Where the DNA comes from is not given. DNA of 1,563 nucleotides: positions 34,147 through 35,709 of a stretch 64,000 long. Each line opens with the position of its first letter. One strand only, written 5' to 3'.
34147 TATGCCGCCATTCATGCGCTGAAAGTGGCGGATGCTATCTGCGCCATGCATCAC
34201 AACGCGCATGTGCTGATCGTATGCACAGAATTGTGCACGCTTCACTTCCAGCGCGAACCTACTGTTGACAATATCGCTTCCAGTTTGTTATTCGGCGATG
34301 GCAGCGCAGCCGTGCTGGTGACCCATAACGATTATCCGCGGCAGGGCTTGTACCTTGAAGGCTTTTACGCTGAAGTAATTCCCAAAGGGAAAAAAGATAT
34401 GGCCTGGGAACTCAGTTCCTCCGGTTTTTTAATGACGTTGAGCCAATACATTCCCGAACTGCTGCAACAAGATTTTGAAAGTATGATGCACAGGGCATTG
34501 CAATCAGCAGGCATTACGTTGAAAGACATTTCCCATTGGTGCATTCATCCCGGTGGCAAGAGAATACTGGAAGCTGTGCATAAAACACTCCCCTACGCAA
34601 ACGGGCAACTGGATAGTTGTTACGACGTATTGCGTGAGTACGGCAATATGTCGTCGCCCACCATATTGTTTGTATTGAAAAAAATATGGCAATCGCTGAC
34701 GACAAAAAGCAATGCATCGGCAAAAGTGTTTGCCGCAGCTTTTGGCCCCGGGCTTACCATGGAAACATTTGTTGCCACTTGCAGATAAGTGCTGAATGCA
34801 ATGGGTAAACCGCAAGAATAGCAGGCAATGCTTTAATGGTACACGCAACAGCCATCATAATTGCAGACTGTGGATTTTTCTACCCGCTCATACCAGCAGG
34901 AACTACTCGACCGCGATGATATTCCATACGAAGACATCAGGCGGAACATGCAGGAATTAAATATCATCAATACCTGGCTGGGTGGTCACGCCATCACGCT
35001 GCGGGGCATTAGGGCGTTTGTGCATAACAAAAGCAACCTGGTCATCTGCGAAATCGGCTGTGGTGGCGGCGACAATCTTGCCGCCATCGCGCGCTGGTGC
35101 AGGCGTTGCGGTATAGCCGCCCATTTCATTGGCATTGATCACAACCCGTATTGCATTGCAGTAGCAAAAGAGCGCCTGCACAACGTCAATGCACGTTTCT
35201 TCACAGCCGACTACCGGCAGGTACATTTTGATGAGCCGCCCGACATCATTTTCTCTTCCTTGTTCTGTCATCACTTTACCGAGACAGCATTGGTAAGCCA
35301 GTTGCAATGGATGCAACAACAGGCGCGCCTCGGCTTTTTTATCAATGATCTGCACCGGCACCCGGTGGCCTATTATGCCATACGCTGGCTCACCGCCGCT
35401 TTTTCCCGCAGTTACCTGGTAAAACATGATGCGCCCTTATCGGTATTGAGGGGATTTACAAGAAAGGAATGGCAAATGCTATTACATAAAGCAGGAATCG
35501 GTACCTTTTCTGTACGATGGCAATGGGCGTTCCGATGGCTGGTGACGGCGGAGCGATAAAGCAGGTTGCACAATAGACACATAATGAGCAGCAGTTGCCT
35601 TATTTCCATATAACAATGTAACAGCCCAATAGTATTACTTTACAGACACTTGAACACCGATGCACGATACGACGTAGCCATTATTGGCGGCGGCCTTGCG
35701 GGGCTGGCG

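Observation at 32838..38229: Compact gene cluster for a putative prenylated phenolic lipid: UbiA prenyltransferase, type III PKS, O-methyltransferase, GGR-family flavoprotein and an outer-membrane protein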

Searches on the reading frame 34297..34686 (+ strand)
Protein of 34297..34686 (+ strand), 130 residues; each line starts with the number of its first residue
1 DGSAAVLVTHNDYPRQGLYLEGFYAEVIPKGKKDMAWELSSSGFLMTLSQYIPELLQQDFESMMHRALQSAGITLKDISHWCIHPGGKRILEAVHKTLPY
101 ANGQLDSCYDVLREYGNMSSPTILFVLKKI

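Call 64: search_solved_structures(query=window:34297-34686:+, max_evalue=0.00001, show_alignments=5)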
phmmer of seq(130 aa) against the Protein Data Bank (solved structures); distinct sequences matched with E-value up to 0.00001: 123 (the best 60 are shown).
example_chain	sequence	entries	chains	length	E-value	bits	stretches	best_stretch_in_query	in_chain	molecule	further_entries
2ypf_A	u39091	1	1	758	4.1e-18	68.9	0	66-100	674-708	AVRBS3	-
3ugm_A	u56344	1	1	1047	1.9e-16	63.5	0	67-100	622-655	TAL effector AvrBs3/PthA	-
9jo8_A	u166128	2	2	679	1.1e-15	61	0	67-100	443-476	TALE repeat protein targeting mitochondiral ND1-L gene. | TALE repeat protein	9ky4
9lcz_A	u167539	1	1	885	1.3e-15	60.8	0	67-100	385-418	Inactivate TOD6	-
9lcx_A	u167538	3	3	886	1.4e-15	60.7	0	67-100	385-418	Inactivate TOD6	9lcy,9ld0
4b0n_A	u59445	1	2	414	2.7e-15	59.8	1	14-130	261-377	POLYKETIDE SYNTHASE III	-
4osz_A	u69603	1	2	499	4.9e-15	59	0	66-100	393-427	Hax3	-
9ld1_A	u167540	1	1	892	6.6e-15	58.5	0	67-100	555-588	inactivate TOD4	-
6jtq_A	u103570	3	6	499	7.5e-15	58.4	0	67-100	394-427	TAL effector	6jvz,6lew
3v6p_A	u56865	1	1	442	1.3e-14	57.5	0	66-100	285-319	dHax3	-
5ypt_A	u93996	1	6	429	1.7e-14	57.2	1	26-128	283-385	Stilbenecarboxylate synthase 1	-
3v6t_A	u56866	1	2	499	4.5e-14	55.8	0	69-100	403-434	dHax3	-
4osw_A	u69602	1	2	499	4.6e-14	55.8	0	66-100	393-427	Hax3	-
4ot0_A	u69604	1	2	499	4.7e-14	55.8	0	66-100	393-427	Hax3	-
4gjr_A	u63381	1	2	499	5e-14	55.7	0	66-100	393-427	Hax3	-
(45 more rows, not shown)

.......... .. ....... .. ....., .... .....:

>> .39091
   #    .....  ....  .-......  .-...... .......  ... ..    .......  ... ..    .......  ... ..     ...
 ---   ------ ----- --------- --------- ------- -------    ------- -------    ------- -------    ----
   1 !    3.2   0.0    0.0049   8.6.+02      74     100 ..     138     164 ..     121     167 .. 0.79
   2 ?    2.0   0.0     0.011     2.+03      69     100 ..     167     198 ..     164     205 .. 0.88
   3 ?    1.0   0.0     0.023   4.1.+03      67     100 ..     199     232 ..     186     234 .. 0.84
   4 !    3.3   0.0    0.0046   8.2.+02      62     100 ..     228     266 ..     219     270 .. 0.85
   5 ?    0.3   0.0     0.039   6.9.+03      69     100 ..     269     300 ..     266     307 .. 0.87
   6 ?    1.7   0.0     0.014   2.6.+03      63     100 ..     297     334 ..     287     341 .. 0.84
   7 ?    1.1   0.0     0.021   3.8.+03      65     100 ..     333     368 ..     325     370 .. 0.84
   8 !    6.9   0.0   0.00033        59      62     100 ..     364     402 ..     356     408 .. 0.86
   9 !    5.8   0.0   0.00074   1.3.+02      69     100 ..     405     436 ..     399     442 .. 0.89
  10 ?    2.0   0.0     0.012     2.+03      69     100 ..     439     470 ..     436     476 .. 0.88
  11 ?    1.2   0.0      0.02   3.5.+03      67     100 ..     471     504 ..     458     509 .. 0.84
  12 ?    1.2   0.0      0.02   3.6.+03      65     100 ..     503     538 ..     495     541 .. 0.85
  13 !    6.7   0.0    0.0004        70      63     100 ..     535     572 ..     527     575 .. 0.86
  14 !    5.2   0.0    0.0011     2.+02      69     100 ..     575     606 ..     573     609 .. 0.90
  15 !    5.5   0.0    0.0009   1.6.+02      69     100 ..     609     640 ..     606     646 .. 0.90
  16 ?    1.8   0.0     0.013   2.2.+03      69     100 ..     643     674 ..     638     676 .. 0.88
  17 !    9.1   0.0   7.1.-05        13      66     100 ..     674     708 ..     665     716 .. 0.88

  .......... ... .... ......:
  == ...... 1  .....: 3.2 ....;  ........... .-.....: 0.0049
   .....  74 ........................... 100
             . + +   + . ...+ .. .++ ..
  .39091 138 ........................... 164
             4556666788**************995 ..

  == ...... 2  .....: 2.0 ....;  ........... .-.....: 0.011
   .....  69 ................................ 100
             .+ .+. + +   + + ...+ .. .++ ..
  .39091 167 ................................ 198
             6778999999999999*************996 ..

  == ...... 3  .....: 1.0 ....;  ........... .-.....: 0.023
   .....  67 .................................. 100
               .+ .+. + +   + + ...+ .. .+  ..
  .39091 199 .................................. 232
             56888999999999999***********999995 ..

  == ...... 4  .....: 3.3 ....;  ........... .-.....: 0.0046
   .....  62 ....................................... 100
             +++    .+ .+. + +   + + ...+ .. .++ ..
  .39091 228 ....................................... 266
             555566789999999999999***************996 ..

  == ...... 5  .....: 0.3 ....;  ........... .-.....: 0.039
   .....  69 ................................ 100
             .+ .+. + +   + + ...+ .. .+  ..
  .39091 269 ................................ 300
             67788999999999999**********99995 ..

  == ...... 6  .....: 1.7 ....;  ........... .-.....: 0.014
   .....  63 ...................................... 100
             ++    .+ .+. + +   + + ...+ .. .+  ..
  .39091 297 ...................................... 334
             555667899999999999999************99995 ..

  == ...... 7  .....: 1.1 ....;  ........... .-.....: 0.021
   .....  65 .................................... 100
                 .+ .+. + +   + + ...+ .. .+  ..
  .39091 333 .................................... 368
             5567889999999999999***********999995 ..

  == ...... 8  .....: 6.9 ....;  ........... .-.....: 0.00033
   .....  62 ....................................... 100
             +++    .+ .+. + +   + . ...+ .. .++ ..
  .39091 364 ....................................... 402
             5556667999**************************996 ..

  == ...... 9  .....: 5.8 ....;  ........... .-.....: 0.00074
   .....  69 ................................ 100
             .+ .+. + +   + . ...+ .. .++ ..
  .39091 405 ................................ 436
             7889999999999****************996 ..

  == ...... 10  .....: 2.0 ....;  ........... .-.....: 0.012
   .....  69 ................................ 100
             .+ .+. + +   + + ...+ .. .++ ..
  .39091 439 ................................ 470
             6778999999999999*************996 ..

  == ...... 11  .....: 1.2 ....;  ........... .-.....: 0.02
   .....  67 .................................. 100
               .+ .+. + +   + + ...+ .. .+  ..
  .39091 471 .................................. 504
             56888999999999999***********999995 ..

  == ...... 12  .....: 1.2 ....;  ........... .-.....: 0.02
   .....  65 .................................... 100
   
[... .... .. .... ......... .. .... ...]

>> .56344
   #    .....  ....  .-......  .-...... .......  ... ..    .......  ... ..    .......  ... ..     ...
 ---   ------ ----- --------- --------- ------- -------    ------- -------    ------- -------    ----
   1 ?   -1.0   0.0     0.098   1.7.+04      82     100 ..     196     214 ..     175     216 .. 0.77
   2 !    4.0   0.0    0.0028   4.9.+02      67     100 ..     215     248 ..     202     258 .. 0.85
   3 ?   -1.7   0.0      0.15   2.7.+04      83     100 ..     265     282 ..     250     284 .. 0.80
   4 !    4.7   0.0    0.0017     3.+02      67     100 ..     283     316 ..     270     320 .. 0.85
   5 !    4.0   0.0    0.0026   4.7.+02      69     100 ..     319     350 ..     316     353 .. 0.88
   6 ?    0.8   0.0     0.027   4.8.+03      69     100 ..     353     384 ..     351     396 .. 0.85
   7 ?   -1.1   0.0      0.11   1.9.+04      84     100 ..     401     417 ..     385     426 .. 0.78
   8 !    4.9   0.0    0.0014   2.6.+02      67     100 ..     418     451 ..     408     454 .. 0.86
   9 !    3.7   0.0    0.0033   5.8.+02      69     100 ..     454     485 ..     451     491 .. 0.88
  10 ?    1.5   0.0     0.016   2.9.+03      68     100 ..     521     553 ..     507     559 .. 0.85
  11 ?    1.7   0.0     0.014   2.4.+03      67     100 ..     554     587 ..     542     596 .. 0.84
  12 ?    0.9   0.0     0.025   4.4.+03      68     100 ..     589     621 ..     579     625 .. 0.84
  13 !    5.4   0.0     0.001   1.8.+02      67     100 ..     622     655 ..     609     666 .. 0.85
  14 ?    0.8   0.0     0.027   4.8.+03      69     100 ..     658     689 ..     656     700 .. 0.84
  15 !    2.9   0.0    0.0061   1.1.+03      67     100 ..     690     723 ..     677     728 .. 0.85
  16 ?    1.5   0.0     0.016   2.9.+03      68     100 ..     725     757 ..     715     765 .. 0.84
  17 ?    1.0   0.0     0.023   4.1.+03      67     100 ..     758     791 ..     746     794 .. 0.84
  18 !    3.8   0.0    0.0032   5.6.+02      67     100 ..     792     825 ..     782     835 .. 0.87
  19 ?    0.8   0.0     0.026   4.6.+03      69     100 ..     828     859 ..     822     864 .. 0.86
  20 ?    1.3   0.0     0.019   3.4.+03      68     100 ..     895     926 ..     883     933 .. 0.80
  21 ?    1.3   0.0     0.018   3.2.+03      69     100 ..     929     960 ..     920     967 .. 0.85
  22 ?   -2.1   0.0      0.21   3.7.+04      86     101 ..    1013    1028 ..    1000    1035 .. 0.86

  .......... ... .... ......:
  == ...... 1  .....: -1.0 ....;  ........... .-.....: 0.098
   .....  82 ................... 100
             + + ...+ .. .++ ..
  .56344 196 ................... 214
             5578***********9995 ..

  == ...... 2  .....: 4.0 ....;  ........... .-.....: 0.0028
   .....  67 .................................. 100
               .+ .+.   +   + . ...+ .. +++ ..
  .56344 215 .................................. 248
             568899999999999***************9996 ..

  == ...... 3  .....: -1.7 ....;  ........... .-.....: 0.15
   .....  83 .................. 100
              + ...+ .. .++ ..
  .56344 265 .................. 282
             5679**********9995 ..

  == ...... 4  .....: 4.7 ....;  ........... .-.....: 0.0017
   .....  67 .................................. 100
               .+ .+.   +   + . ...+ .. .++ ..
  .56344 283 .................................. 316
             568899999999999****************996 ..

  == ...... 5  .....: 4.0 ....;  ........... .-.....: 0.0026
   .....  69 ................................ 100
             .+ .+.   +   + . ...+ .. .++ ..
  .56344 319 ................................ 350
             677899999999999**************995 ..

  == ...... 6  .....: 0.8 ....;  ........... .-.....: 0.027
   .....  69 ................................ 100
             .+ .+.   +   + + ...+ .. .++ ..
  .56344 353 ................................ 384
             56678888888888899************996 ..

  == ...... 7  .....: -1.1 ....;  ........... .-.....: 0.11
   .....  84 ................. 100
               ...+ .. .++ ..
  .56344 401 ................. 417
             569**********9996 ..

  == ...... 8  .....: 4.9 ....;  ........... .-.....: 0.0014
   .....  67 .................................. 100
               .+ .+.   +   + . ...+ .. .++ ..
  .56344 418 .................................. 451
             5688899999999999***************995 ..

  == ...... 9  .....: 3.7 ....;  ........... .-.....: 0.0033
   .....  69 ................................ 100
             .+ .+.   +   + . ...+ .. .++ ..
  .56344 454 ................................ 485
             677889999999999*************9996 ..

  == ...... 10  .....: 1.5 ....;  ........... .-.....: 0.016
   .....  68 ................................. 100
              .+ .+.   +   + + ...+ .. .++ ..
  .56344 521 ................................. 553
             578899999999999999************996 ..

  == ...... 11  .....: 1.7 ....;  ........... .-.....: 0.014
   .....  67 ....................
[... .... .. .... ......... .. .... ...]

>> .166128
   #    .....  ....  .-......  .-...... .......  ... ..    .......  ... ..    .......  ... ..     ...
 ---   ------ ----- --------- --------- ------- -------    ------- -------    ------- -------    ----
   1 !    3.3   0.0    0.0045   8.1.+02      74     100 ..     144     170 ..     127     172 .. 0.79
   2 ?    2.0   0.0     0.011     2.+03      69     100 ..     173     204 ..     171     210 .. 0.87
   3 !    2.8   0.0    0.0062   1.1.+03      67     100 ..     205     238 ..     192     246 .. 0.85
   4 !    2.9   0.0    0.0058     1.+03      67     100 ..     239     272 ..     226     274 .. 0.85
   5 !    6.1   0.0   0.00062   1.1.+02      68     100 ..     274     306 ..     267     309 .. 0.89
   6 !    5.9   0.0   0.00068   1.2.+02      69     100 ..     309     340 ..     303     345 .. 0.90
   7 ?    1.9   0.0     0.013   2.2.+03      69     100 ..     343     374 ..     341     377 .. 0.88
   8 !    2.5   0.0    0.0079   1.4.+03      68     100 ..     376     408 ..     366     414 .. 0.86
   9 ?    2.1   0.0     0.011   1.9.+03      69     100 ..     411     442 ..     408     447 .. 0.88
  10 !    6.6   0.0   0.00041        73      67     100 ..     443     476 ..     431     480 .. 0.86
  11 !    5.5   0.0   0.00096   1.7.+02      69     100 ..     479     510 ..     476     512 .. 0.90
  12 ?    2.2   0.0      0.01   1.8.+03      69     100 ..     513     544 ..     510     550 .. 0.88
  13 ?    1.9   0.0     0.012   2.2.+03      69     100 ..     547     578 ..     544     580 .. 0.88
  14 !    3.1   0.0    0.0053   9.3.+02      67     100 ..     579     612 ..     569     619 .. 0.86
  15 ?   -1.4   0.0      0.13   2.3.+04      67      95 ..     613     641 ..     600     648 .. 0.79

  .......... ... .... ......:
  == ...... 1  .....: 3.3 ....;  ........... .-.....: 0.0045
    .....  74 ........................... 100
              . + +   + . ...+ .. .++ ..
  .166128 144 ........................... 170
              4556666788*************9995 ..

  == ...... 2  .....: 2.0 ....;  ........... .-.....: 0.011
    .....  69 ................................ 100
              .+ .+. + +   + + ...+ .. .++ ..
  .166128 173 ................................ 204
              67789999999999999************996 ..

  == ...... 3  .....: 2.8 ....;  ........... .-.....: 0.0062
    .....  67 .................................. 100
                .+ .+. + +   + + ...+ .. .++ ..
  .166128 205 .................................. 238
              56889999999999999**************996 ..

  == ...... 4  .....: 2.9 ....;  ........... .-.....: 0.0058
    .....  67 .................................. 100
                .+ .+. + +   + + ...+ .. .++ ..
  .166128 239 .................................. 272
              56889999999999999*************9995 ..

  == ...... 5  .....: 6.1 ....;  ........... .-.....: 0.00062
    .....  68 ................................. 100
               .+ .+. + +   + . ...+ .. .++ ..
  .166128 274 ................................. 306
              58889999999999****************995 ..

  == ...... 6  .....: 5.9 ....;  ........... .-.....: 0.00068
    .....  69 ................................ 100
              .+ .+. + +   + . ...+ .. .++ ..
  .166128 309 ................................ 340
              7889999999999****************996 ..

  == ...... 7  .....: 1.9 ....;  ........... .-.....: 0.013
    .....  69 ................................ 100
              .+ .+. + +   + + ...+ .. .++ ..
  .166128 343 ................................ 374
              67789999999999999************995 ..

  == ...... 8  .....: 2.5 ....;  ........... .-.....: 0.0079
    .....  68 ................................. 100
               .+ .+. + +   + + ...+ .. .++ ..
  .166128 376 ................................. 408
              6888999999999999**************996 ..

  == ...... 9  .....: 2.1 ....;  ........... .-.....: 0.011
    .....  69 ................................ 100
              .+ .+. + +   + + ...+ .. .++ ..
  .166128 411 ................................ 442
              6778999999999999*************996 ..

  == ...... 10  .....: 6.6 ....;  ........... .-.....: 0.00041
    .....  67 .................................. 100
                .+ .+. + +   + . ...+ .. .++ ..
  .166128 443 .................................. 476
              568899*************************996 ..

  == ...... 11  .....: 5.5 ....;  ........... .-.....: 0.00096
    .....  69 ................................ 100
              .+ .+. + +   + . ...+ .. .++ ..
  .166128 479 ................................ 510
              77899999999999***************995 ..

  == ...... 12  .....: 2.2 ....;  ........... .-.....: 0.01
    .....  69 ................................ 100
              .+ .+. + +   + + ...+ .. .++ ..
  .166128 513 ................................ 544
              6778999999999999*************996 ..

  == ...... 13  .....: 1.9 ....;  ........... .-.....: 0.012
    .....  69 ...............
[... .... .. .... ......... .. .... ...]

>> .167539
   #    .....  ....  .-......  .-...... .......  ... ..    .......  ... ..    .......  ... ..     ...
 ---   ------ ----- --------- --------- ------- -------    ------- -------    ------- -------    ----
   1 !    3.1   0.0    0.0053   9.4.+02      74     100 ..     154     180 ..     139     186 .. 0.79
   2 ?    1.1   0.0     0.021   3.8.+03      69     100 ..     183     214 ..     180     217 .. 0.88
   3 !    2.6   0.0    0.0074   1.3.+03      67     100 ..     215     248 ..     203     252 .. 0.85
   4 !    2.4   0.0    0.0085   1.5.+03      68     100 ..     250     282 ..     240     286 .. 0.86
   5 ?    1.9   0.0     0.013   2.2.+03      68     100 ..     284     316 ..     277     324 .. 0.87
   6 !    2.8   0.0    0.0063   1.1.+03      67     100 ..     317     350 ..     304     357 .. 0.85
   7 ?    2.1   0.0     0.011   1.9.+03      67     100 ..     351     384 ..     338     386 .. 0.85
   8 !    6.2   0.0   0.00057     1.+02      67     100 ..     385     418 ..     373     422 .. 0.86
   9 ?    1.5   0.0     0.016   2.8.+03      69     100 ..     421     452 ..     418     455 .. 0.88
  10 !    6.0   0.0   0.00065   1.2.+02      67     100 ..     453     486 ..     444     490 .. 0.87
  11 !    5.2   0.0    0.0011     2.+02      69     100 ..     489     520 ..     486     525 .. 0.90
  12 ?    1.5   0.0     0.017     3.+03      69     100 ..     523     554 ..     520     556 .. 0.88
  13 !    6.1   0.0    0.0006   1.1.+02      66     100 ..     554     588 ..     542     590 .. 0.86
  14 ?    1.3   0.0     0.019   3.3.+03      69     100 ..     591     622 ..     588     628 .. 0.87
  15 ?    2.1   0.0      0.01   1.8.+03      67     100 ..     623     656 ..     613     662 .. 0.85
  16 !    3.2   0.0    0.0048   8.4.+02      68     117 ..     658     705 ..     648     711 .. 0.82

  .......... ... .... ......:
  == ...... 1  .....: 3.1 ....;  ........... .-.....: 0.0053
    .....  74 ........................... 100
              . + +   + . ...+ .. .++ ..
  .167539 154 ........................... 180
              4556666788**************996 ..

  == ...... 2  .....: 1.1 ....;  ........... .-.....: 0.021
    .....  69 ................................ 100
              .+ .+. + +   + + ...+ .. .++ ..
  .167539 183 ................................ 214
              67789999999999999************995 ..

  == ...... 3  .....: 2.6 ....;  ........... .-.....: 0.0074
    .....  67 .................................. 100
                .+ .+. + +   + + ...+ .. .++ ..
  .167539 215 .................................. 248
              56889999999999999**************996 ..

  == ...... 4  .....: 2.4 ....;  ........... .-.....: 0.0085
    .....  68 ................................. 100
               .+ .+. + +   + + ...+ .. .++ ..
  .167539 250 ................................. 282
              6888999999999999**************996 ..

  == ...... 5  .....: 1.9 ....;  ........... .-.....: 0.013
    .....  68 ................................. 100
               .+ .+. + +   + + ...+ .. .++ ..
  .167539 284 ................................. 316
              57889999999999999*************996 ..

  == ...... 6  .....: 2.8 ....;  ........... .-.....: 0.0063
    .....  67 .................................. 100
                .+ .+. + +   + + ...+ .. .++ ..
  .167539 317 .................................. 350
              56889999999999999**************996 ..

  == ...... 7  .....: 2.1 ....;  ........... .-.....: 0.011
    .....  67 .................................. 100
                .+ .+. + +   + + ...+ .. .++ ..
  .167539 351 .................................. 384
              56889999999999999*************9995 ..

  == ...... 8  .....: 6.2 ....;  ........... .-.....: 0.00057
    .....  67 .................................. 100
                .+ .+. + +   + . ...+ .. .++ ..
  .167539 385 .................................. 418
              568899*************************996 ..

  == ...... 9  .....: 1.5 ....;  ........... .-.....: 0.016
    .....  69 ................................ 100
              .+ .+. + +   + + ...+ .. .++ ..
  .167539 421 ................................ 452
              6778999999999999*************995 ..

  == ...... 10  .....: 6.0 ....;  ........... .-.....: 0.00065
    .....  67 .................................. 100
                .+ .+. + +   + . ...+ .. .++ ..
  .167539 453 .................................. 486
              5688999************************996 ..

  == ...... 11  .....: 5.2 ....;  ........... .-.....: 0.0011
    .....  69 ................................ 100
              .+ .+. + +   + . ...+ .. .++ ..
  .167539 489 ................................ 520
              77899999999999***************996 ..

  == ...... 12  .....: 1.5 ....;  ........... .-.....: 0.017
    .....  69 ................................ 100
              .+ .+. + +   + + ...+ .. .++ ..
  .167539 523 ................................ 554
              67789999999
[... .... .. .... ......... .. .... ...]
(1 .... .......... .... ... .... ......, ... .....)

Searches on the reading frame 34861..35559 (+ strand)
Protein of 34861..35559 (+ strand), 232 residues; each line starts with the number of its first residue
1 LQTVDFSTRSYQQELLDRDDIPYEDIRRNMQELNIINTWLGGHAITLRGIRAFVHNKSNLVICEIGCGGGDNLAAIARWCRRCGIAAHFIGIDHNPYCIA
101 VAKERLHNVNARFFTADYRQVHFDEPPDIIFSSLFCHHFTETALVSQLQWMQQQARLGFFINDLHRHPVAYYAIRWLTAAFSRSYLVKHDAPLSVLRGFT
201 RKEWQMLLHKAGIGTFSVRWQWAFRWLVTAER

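Call 3: search_protein_families(library=pfam, proteins=[window:34861-35559:+], max_evalue=0.01)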
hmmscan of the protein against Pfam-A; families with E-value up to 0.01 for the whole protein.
window:34861-35559:+ (232 aa): 5 families
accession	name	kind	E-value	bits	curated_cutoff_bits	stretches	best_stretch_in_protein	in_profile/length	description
PF13649.12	Methyltransf_25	-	2.9e-12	47.6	27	1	62-149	1-87/97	Methyltransferase domain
PF13847.12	Methyltransf_31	-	6.4e-09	36.1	27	1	57-147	2-95/145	Methyltransferase domain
PF08241.18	Methyltransf_11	-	1.4e-08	35.7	21.2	1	64-142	2-76/95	Methyltransferase domain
PF08242.18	Methyltransf_12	-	4.4e-06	27.8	30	1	64-142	2-81/98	Methyltransferase domain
PF13489.12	Methyltransf_23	-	6e-05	23.3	27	1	53-140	17-95/164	Methyltransferase domain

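Call 4: search_protein_families(library=ncbifam, proteins=[window:34861-35559:+], max_evalue=0.01)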
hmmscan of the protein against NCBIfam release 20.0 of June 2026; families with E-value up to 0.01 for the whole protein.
window:34861-35559:+ (232 aa): 6 families
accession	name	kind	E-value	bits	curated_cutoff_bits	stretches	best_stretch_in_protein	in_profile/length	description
NF004851.0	PRK06202.1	equivalog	5e-38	130.9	243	1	9-231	10-230/237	hypothetical protein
NF002463.0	PRK01683.1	equivalog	1.6e-06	27.9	297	1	53-137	26-104/258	trans-aconitate 2-methyltransferase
NF001244.0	PRK00216.1-5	equivalog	0.00019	20.8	216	1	54-125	44-116/236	bifunctional demethylmenaquinone methyltransferase/2-methoxy-6-polyprenyl-1,4-benzoquinol methylase UbiE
NF040539.1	AST_met_ArsM_2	exception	0.0025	17.7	240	1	50-132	48-134/262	putative arsinothricin biosynthesis methyltransferase ArsM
NF033855.1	tRNA_MNMC2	equivalog_domain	0.0031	17.4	136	1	55-113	35-88/209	tRNA (5-methylaminomethyl-2-thiouridine)(34)-methyltransferase MnmC2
NF043040.1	corrin_prot_MT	hypoth_equivalog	0.0041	16.6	180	1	58-134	41-118/216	corrinoid protein-associated methyltransferase CpaM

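Call 67: search_solved_structures(query=window:34861-35559:+, max_evalue=0.001)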
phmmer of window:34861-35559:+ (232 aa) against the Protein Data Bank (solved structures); distinct sequences matched with E-value up to 0.001: 0.
